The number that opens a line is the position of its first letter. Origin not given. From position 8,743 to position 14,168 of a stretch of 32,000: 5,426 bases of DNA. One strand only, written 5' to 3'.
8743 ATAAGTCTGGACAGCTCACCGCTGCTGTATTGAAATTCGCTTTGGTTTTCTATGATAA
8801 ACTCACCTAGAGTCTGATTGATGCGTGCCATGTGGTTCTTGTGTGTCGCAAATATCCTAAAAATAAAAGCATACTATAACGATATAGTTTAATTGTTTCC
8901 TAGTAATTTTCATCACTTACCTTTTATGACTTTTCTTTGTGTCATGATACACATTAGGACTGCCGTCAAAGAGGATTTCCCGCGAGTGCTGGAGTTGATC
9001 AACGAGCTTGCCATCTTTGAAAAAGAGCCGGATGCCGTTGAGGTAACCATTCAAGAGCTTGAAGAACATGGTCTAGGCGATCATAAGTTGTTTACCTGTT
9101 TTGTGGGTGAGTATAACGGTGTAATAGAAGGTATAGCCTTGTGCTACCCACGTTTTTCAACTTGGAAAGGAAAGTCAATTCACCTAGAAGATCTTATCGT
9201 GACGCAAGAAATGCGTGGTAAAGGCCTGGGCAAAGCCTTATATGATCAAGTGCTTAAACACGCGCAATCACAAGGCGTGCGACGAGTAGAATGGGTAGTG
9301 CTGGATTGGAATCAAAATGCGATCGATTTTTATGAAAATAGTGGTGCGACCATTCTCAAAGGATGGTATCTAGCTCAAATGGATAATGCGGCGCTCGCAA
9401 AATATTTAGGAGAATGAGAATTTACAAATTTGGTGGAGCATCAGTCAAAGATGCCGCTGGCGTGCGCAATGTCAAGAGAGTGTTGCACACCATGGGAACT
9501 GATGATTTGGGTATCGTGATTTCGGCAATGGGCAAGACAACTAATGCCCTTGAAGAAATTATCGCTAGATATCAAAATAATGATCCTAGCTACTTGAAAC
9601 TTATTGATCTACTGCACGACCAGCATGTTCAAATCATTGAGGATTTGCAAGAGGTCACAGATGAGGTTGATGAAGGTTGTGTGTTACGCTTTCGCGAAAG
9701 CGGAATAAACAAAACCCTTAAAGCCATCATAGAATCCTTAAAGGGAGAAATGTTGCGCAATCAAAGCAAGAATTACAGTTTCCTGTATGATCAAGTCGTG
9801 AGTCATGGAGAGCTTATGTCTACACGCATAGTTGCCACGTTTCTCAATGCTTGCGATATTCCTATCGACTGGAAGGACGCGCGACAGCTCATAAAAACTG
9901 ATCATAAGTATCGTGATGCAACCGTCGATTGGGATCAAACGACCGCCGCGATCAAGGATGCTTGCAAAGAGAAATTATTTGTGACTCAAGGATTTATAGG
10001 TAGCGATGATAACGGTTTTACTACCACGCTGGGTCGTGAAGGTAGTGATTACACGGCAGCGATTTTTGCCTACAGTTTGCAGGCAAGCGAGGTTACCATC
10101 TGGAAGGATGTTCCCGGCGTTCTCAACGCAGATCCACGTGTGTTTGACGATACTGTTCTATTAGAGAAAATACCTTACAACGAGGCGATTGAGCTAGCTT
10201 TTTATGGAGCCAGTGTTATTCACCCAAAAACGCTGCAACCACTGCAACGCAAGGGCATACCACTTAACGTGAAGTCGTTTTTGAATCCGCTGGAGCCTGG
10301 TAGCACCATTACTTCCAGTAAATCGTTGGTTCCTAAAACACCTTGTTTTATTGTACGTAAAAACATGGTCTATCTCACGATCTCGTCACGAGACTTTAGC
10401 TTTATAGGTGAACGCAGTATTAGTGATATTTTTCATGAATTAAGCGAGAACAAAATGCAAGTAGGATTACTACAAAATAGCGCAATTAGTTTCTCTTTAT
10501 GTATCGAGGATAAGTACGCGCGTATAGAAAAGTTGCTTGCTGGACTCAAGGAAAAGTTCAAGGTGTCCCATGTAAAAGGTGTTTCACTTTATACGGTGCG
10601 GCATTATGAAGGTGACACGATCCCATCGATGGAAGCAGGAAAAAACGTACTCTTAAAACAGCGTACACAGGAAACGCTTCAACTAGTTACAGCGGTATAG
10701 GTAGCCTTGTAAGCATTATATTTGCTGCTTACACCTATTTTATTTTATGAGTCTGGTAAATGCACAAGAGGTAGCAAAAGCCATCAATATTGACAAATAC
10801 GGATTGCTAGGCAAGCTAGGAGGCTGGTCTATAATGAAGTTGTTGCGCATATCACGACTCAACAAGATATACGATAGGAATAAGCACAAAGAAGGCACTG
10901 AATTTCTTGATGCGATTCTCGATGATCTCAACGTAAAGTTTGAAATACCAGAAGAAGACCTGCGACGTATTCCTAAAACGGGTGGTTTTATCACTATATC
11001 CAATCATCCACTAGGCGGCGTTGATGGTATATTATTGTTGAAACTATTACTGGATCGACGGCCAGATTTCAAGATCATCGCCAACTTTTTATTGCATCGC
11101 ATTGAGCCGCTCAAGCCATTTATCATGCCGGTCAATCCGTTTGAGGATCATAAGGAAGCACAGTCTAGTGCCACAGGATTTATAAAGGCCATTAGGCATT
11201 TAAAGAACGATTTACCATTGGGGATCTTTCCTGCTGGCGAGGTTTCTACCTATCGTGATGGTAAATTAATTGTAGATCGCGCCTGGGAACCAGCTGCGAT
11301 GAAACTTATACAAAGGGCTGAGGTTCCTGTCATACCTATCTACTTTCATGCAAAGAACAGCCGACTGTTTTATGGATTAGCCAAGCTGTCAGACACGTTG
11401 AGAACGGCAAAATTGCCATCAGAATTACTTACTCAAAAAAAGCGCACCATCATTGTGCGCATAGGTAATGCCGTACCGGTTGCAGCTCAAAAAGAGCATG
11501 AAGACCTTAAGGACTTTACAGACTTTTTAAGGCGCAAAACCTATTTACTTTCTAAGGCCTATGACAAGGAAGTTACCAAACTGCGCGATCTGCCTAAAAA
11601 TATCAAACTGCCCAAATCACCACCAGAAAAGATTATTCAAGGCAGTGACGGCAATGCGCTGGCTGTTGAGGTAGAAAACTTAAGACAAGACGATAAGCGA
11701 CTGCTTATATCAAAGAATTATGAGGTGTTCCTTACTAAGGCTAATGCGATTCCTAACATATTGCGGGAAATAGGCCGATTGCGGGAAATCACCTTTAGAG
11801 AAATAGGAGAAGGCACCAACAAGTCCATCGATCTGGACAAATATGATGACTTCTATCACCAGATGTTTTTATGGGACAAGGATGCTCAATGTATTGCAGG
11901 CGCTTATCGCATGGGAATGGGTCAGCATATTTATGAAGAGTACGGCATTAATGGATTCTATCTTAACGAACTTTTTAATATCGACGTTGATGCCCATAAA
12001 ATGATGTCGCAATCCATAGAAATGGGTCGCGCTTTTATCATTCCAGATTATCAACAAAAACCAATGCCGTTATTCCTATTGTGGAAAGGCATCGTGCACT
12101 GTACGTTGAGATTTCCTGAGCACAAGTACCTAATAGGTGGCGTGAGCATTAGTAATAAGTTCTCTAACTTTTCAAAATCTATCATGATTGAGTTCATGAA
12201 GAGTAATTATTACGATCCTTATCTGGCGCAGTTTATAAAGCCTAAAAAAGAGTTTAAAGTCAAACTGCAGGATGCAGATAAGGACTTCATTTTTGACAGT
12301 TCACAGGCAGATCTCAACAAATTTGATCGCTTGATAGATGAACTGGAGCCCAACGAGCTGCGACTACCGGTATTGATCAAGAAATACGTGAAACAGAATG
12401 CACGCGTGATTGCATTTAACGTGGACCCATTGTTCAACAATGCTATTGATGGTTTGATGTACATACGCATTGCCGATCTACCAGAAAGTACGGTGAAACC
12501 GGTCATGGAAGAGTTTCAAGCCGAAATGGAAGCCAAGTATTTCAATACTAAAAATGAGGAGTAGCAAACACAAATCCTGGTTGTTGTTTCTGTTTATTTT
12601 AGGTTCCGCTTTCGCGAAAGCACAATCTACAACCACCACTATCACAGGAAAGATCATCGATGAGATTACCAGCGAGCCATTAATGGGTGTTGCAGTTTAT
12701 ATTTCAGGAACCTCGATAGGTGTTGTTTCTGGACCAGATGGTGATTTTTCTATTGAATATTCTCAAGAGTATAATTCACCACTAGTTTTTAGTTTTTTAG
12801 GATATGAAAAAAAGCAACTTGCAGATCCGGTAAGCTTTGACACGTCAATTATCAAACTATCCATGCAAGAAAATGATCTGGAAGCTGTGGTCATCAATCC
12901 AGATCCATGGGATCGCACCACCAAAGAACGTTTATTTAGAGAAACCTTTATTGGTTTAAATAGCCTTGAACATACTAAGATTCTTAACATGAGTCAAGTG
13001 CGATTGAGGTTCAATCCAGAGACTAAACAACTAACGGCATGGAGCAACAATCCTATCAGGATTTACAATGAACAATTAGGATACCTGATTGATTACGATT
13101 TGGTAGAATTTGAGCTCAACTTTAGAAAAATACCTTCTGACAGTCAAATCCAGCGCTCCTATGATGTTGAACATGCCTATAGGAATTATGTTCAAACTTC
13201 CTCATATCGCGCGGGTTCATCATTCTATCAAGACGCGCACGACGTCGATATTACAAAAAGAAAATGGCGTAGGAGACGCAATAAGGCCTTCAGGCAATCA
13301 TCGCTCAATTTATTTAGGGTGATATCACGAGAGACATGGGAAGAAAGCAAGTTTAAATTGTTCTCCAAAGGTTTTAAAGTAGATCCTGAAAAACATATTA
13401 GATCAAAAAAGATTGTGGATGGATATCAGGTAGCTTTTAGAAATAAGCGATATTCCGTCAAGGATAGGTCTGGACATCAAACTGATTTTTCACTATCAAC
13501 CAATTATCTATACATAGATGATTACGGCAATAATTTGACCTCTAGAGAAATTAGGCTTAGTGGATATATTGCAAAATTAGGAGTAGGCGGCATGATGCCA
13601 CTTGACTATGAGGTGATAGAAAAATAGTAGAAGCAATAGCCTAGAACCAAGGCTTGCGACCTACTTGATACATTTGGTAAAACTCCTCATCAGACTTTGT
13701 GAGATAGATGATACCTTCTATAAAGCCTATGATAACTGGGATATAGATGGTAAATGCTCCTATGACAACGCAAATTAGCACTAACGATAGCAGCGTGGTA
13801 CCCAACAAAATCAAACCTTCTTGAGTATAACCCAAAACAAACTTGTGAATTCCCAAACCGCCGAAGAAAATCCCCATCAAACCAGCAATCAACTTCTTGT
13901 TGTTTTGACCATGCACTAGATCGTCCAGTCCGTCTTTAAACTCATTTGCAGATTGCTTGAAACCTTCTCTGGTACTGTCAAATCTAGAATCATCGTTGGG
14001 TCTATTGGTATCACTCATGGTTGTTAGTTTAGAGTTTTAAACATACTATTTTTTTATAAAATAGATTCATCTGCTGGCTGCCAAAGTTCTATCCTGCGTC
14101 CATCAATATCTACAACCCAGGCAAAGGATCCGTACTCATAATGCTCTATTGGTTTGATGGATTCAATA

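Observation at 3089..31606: Seven copies of a ~22-bp palindromic element (invariant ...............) in 32 kb, in both intergenic and coding DNA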

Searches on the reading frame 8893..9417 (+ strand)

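Call 8: search_protein_families(library=pfam, proteins=[window:8893-9417:+])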
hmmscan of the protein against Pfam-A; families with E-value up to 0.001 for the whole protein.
window:8893-9417:+ (174 aa): 7 families
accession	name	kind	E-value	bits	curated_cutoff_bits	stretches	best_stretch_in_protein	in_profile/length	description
PF00583.31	Acetyltransf_1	-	6.5e-19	68.8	20.7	1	45-151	17-115/116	Acetyltransferase (GNAT) family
PF13508.13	Acetyltransf_7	-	2.6e-10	41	27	1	68-151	4-81/84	Acetyltransferase (GNAT) domain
PF13673.13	Acetyltransf_10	-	4.7e-08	33.5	23.6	1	70-151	34-106/128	Acetyltransferase (GNAT) domain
PF13420.13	Acetyltransf_4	-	1.2e-05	25.8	24.3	1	21-153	1-135/155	Acetyltransferase (GNAT) domain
PF14542.12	Acetyltransf_CG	-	1.8e-05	25.2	30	1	91-130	20-59/80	GCN5-related N-acetyl-transferase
PF13527.13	Acetyltransf_9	-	0.00034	21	25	1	20-130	1-107/127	Acetyltransferase (GNAT) domain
PF08445.16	FR47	-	0.001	19.5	22.1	0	98-150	24-75/86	FR47-like protein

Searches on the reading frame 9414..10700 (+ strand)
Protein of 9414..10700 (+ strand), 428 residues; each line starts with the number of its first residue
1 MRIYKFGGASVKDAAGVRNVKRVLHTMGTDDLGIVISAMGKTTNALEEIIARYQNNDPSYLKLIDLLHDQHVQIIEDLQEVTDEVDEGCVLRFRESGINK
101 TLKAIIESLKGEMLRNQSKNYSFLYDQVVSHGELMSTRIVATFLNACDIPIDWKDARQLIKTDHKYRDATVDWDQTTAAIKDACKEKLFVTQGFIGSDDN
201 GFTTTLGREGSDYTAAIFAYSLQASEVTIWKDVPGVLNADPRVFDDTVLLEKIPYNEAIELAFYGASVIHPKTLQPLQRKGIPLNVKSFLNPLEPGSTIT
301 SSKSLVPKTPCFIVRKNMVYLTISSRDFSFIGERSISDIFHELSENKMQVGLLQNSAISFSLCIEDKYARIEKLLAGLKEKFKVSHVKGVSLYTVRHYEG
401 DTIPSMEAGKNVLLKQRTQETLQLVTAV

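Call 7: search_protein_families(library=pfam, proteins=[window:9414-10700:+])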
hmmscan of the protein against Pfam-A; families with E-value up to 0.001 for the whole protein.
window:9414-10700:+ (428 aa): 1 family
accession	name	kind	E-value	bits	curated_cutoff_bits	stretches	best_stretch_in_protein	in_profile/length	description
PF00696.33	AA_kinase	-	1.9e-41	142.8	24.9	1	3-287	4-233/234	Amino acid kinase family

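Call 26: find_homologous_proteins(query=window:9414-10697:+, max_evalue=1e-60)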
Query window:9414-10697:+ (428 aa): 8000 proteins with E <= 1e-60 among 8000 candidates; the best 120 are listed.
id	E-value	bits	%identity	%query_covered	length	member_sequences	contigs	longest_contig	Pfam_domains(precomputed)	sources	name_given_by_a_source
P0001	1.7e-282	954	100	100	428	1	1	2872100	PF00696.34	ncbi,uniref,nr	ncbi:aspartate kinase [Nonlabens ponticola]|uniref:Aspartokinase n=1 Tax=Nonlabens ponticola TaxID=2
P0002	1.1e-226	770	81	99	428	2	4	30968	PF00696.34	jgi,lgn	jgi:aspartate kinase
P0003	1.6e-226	770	81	99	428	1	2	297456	PF00696.34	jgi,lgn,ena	-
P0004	9.2e-225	764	80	99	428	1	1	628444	PF00696.34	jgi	jgi:aspartate kinase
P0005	1.0e-223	761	80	99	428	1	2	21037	PF00696.34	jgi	jgi:aspartate kinase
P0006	5.5e-223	758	80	99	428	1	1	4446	PF00696.34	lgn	-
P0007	6.2e-221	751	80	99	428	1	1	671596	PF00696.34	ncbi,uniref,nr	ncbi:aspartate kinase [Nonlabens antarcticus]|uniref:aspartate kinase n=1 Tax=Nonlabens antarcticus 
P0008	1.4e-220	750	79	99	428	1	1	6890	PF00696.34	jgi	-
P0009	3.1e-220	749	79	99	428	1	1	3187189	PF00696.34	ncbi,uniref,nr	ncbi:aspartate kinase [Nonlabens agnitus]|uniref:Aspartokinase n=1 Tax=Nonlabens agnitus TaxID=87048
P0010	3.0e-219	746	78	99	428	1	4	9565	PF00696.34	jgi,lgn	-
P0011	1.2e-218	744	79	99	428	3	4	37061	PF00696.34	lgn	-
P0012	1.2e-218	744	78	99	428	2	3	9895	PF00696.34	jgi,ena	-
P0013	2.2e-218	743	78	99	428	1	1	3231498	PF00696.34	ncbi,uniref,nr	ncbi:aspartate kinase [Nonlabens sp. YIK11]|uniref:aspartate kinase n=1 Tax=Nonlabens sp. YIK11 TaxI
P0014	2.6e-218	743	79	99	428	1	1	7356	PF00696.34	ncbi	-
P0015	4.3e-218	742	79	99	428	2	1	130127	PF00696.34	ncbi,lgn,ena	-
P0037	2.4e-191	654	69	99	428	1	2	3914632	PF00696.34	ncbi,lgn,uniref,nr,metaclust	ncbi:aspartate kinase [Nonlabens dokdonensis]|uniref:Aspartokinase n=2 Tax=Nonlabens dokdonensis Tax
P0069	1.7e-176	605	64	99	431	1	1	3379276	PF00696.34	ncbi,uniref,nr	ncbi:aspartate kinase [Nonlabens spongiae]|uniref:Aspartokinase n=1 Tax=Nonlabens spongiae TaxID=331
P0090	1.7e-142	493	56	99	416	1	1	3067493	PF00696.34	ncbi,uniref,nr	ncbi:aspartate kinase [Muriicola soli]|uniref:Aspartokinase n=1 Tax=Muriicola soli TaxID=2507538 Rep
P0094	3.1e-142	492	56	99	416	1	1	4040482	PF00696.34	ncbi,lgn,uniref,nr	ncbi:aspartate kinase [Zhouia spongiae]|uniref:Aspartokinase n=1 Tax=Zhouia spongiae TaxID=2202721 R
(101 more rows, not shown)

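Call 35: find_encoding_contigs(protein=P0037, flank=10000, max_places=1)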
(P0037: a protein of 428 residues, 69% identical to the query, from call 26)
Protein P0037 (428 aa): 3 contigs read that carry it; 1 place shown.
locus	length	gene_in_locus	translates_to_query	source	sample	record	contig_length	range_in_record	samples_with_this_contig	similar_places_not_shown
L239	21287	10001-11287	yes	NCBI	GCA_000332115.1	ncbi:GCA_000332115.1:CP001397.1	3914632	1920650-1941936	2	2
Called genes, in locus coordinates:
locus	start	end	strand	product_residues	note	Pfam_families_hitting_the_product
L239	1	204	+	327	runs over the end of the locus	PF00348:polyprenyl_synt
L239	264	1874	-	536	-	PF04675:DNA_ligase_A_N, PF01068:DNA_ligase_A_M, PF04679:DNA_ligase_A_C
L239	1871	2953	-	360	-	-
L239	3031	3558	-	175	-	-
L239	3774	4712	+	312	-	PF01073:3Beta_HSD (weak), PF01370:Epimerase, PF04321:RmlD_sub_bind, PF16363:GDP_Man_Dehyd, PF07993:NAD_binding_4 (weak)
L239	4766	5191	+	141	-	PF05099:TerB (weak)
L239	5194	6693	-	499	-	PF00512:HisKA, PF02518:HATPase_c, PF00072:Response_reg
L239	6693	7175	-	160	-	PF00025:Arf, PF00071:Ras, PF08477:Roc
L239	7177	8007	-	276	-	-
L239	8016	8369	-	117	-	-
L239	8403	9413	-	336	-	PF00316:FBPase, PF18913:FBPase_C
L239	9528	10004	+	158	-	PF00583:Acetyltransf_1, PF13420:Acetyltransf_4 (weak), PF13673:Acetyltransf_10, PF13508:Acetyltransf_7, PF14542:Acetyltransf_CG (faint)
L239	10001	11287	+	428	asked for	PF00696:AA_kinase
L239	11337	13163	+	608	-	PF19576:Acyltransf_2, PF01553:Acyltransferase, PF13444:Acetyltransf_5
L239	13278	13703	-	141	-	PF01451:LMWPc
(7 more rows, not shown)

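Call 36: find_encoding_contigs(protein=P0009, flank=10000, max_places=1)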
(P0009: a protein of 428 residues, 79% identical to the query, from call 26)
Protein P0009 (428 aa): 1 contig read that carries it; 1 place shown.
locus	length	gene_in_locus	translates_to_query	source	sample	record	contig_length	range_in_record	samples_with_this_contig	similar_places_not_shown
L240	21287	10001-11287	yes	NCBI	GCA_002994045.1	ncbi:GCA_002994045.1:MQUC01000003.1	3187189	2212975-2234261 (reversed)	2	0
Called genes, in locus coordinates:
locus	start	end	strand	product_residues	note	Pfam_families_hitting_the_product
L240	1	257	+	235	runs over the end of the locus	PF00027:cNMP_binding, PF13545:HTH_Crp_2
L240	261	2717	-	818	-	PF00270:DEAD, PF04851:ResIII, PF00271:Helicase_C, PF19306:WHD_Lhr, PF08494:DEAD_assoc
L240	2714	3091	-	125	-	-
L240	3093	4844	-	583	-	PF04675:DNA_ligase_A_N, PF01068:DNA_ligase_A_M, PF04679:DNA_ligase_A_C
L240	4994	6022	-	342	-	-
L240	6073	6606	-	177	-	-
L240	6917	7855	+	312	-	PF01073:3Beta_HSD (weak), PF01370:Epimerase, PF02719:Polysacc_synt_2 (faint), PF04321:RmlD_sub_bind, PF16363:GDP_Man_Dehyd, PF07993:NAD_binding_4 (weak)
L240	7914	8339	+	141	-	PF05099:TerB (weak)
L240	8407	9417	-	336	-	PF00316:FBPase, PF18913:FBPase_C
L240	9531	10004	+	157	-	PF13302:Acetyltransf_3 (faint), PF00583:Acetyltransf_1, PF13673:Acetyltransf_10, PF13508:Acetyltransf_7, PF14542:Acetyltransf_CG (faint)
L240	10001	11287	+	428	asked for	PF00696:AA_kinase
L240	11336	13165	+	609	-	PF19576:Acyltransf_2, PF01553:Acyltransferase (weak), PF13444:Acetyltransf_5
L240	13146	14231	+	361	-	PF13620:CarboxypepD_reg (weak), PF13715:CarbopepD_reg_2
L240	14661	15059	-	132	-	-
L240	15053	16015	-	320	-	PF00389:2-Hacid_dh, PF02826:2-Hacid_dh_C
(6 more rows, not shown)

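Call 37: find_encoding_contigs(protein=P0069, flank=10000, max_places=1)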
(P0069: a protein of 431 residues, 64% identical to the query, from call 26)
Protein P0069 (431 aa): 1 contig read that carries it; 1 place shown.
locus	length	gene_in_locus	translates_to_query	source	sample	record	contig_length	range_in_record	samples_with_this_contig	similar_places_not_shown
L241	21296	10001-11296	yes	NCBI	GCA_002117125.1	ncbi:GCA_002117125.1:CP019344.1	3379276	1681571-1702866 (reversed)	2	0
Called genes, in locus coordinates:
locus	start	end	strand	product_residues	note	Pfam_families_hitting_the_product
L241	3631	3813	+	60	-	PF28003:CAL67264-like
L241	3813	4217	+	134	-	-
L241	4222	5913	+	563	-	PF02463:SMC_N (faint), PF00005:ABC_tran, PF13476:AAA_23 (faint), PF13555:AAA_29 (faint), PF13173:AAA_14 (faint), PF13304:AAA_21 (faint), PF12848:ABC_tran_Xtn, PF00005:ABC_tran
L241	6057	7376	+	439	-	PF00364:Biotin_lipoyl, PF25997:BSH_YhbJ (weak), PF02817:E3_binding (weak), PF00198:2-oxoacid_dh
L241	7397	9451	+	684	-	PF00676:E1_dh, PF02779:Transket_pyr, PF02780:Transketolase_C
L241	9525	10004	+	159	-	PF13420:Acetyltransf_4 (weak), PF00583:Acetyltransf_1, PF13673:Acetyltransf_10, PF13508:Acetyltransf_7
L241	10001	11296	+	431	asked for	PF00696:AA_kinase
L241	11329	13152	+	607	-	PF19576:Acyltransf_2, PF01553:Acyltransferase, PF13444:Acetyltransf_5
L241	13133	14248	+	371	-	PF13620:CarboxypepD_reg (weak), PF13715:CarbopepD_reg_2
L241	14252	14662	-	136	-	-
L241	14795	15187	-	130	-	PF00903:Glyoxalase (faint)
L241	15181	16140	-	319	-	PF00389:2-Hacid_dh, PF02826:2-Hacid_dh_C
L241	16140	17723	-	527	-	PF13180:PDZ_2, PF17820:PDZ_6 (weak), PF03572:Peptidase_S41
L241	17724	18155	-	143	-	PF00383:dCMP_cyt_deam_1, PF14437:MafB19-deam, PF14439:Bd3614-deam (weak)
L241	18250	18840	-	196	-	PF13795:HupE_UreJ_2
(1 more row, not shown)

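Call 51: find_encoding_contigs(protein=P0090, flank=10000, max_places=1)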
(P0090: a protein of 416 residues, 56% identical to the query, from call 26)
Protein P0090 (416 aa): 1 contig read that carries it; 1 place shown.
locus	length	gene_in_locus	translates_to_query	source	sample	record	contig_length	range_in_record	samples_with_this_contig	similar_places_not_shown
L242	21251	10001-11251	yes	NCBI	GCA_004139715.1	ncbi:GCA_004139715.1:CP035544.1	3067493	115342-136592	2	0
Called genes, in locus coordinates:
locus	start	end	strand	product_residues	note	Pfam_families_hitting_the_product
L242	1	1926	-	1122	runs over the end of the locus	PF17757:UvrB_inter, PF02559:CarD_TRCF_RID, PF00270:DEAD, PF04851:ResIII, PF00271:Helicase_C, PF03461:TRCF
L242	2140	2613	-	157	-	PF00149:Metallophos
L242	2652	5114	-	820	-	PF00270:DEAD, PF04851:ResIII (weak), PF00271:Helicase_C, PF19306:WHD_Lhr, PF08494:DEAD_assoc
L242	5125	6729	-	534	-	PF04675:DNA_ligase_A_N, PF01068:DNA_ligase_A_M, PF04679:DNA_ligase_A_C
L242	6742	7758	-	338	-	PF00753:Lactamase_B (faint)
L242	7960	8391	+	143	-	PF05099:TerB (weak)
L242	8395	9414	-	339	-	PF00316:FBPase, PF18913:FBPase_C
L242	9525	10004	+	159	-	PF09390:DUF1999 (weak), PF13420:Acetyltransf_4 (weak), PF13527:Acetyltransf_9 (faint), PF00583:Acetyltransf_1, PF13673:Acetyltransf_10 (weak), PF13508:Acetyltransf_7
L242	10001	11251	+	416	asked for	PF00696:AA_kinase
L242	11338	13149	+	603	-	PF19576:Acyltransf_2, PF01553:Acyltransferase, PF13444:Acetyltransf_5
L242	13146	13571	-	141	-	PF01451:LMWPc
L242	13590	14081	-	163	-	PF13302:Acetyltransf_3, PF13420:Acetyltransf_4, PF00583:Acetyltransf_1, PF13508:Acetyltransf_7 (weak)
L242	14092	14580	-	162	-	PF20001:DUF6428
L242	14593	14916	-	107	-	PF12840:HTH_20, PF01022:HTH_5, PF01047:MarR (faint), PF12802:MarR_2 (weak), PF13412:HTH_24 (weak)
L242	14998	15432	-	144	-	PF05154:TM2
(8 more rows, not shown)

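Call 52: find_encoding_contigs(protein=P0094, flank=10000, max_places=1)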
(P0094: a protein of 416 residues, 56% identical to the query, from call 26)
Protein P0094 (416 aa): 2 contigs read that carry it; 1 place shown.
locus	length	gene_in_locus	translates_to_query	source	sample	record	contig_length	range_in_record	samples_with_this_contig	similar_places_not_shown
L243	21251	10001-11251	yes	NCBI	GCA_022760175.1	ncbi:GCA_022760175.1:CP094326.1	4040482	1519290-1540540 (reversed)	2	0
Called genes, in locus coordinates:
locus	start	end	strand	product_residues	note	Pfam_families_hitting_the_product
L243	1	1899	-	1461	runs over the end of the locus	PF00929:RNase_T, PF02811:PHP, PF07733:DNA_pol3_alpha, PF17657:DNA_pol3_finger, PF14579:HHH_6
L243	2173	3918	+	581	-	PF06580:His_kinase, PF02518:HATPase_c (faint)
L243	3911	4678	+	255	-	PF00072:Response_reg, PF04397:LytTR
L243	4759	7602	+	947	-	PF00085:Thioredoxin (weak), PF00578:AhpC-TSA, PF08534:Redoxin, PF13098:Thioredoxin_2, PF13905:Thioredoxin_8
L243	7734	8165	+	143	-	PF05099:TerB (faint)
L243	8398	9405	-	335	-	PF00316:FBPase, PF18913:FBPase_C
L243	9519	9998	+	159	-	PF13302:Acetyltransf_3 (weak), PF13420:Acetyltransf_4 (weak), PF00583:Acetyltransf_1, PF13673:Acetyltransf_10, PF13508:Acetyltransf_7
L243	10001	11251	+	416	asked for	PF00696:AA_kinase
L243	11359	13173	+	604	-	PF19576:Acyltransf_2, PF01553:Acyltransferase, PF13444:Acetyltransf_5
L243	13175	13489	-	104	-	PF12840:HTH_20, PF01022:HTH_5, PF12802:MarR_2 (weak)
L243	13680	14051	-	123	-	PF05154:TM2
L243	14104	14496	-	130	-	PF00903:Glyoxalase (weak), PF18029:Glyoxalase_6 (weak)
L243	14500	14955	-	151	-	PF08818:DUF1801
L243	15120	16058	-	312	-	PF00389:2-Hacid_dh, PF02826:2-Hacid_dh_C, PF07991:KARI_N (weak), PF03446:NAD_binding_2 (weak)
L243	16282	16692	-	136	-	-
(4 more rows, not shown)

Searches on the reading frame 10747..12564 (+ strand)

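Call 7: search_protein_families(library=pfam, proteins=[window:10747-12564:+])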
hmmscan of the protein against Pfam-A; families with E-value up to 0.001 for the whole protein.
window:10747-12564:+ (605 aa): 3 families
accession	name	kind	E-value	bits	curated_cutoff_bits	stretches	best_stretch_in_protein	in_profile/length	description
PF19576.4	Acyltransf_2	-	5.3e-29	101.4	27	1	38-273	31-264/266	Acyltransferase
PF13444.12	Acetyltransf_5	-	7.1e-21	75.3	22.4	1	345-446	1-102/102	Acetyltransferase (GNAT) domain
PF01553.26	Acyltransferase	-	7.7e-09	35.9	23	1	71-200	6-131/132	Acyltransferase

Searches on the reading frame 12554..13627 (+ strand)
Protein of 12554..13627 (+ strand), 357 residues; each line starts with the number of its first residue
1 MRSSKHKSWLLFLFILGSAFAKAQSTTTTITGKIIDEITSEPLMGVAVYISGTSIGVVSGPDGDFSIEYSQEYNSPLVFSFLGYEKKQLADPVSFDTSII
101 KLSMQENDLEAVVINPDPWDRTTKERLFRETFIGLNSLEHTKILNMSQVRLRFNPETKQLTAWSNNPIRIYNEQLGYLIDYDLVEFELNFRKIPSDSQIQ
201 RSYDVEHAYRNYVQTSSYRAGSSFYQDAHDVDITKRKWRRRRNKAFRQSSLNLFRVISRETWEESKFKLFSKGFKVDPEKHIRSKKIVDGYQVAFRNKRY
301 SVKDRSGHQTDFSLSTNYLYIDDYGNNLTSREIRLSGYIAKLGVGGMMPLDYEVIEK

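Call 7: search_protein_families(library=pfam, proteins=[window:12554-13627:+])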
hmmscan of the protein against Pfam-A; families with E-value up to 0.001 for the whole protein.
window:12554-13627:+ (357 aa): 2 families
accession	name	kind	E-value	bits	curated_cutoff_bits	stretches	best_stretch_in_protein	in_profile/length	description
PF13715.12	CarbopepD_reg_2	-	2.6e-15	56.7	32.2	1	30-114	1-88/88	CarboxypepD_reg-like domain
PF13620.12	CarboxypepD_reg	-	3.1e-06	27.9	32.3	1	29-88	1-63/82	Carboxypeptidase regulatory-like domain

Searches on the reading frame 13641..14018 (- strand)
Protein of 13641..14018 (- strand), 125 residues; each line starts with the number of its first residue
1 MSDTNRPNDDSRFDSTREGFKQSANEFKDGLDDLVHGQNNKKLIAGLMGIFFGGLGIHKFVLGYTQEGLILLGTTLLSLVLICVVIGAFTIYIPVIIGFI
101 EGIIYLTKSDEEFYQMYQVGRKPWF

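Call 8: search_protein_families(library=pfam, proteins=[window:13641-14018:-])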
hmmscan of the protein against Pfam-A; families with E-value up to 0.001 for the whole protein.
window:13641-14018:- (125 aa): 1 family
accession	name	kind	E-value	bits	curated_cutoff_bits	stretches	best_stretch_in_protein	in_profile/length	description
PF05154.21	TM2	-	9.9e-10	38.9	27.9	1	39-87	2-49/51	TM2 domain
